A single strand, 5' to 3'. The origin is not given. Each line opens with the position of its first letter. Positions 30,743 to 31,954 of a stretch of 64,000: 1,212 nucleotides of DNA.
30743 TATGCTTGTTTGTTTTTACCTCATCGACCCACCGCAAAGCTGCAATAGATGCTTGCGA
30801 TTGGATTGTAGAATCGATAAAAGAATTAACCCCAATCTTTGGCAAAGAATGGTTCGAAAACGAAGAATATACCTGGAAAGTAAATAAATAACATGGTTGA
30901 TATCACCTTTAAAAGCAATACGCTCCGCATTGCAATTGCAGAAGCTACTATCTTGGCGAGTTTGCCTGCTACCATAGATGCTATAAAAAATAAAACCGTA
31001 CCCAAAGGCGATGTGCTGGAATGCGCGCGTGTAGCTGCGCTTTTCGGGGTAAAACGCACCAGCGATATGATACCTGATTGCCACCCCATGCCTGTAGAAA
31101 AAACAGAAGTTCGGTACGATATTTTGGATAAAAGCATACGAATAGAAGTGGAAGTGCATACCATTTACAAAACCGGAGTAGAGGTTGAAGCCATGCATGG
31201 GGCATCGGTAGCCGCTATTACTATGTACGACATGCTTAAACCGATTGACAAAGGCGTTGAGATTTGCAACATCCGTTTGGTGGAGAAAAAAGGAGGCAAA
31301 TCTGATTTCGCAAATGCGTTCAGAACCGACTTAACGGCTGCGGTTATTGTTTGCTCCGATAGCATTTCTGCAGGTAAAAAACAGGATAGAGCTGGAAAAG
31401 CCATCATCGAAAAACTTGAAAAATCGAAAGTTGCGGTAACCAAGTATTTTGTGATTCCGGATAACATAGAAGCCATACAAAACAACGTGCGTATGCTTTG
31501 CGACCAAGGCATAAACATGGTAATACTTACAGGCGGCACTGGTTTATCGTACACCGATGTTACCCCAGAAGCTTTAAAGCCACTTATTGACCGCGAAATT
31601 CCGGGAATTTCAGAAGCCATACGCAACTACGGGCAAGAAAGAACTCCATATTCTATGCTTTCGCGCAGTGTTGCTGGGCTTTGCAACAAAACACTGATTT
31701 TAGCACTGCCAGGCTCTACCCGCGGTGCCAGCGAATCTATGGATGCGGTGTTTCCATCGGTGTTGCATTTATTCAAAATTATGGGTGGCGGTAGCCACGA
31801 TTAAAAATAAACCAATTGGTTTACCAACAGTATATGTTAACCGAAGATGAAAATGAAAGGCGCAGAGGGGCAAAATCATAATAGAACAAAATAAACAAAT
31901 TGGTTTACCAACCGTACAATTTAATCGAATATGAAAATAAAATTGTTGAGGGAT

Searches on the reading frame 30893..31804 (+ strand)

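Call 14: search_protein_families(library=pfam, proteins=[window:30893-31804:+], max_evalue=0.00001)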
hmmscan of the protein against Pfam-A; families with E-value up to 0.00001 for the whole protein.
window:30893-31804:+ (303 aa): 2 families
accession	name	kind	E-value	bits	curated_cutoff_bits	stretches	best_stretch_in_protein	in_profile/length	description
PF01967.27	MoaC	-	2.6e-45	154.2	27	1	1-135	1-136/136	MoaC family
PF00994.29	MoCF_biosynth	-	9.1e-28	97.2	26.6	1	150-290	1-142/144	Probable molybdopterin binding domain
